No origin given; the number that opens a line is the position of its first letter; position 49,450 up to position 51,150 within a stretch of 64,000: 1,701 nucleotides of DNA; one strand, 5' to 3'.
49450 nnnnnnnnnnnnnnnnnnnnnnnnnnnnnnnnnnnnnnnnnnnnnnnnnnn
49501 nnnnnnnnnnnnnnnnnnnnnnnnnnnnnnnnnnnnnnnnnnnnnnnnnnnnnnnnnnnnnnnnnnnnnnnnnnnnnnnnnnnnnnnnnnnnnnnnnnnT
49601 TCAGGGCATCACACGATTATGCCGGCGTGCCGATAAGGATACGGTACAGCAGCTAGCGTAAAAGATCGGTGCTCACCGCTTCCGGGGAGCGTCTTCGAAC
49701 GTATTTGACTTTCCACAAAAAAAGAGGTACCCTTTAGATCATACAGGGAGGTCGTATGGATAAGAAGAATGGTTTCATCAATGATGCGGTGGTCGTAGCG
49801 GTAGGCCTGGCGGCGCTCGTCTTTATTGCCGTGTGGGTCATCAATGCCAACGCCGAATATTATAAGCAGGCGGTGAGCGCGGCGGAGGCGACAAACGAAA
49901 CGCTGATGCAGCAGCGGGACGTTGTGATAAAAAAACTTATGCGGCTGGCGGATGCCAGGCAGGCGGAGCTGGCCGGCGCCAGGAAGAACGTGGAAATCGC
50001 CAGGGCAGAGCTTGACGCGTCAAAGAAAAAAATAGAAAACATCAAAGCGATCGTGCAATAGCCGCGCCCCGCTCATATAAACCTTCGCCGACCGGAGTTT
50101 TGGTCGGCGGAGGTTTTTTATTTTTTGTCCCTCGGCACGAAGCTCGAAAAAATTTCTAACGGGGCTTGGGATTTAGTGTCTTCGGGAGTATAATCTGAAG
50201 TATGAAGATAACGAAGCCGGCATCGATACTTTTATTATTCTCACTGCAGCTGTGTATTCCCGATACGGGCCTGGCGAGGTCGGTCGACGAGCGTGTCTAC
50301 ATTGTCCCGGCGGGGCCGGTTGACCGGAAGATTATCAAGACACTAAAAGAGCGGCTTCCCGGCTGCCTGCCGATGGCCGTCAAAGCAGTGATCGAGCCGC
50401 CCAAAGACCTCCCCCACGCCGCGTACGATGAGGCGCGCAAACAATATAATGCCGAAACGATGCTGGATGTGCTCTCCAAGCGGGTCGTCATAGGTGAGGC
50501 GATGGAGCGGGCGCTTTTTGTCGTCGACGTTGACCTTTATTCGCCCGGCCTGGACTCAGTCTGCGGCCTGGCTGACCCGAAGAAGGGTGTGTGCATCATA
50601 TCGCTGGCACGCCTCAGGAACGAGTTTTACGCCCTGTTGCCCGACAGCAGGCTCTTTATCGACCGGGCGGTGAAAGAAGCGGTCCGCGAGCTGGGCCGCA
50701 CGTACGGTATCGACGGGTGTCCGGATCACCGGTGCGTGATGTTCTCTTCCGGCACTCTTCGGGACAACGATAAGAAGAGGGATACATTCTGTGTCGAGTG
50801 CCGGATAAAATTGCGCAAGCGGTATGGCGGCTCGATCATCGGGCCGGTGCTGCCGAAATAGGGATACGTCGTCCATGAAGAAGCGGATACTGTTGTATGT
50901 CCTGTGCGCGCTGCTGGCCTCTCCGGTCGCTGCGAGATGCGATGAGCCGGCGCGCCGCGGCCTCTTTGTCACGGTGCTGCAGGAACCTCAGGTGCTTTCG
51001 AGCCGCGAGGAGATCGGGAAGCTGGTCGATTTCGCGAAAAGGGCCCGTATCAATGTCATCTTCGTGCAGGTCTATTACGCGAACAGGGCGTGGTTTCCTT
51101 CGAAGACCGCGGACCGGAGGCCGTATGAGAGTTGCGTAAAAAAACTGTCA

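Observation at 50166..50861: Archaemetzincin homolog with all three zinc-ligating histidines lost (RELGR...D), C4 zinc ribbon retained, expressed from a leaderless conserved promoter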

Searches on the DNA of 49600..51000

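Call 60: search_rna_families(source=window, start=49600, end=51000, threshold=evalue, max_evalue=1)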
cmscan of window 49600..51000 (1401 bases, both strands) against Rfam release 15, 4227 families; matches with E-value up to 1: 1.
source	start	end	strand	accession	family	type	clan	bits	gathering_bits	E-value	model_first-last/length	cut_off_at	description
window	49909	49996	+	RF01383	GRIK4_3p_UTR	Gene;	-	19.6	38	0.46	1-94/94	no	GRIK4 3 prime UTR element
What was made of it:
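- Tried and rejected: Rfam found nothing relevant (call 60).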

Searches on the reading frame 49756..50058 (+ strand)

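Call 16: search_protein_families(library=pfam, proteins=[window:49756-50058:+], max_evalue=0.01)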
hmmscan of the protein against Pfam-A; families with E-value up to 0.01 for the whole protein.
window:49756-50058:+ (101 aa): 1 family
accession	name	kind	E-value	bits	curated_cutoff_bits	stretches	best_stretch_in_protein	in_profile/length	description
PF16962.11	ABC_export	-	0.0017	17.4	29.7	1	12-54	250-292/531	Putative ABC exporter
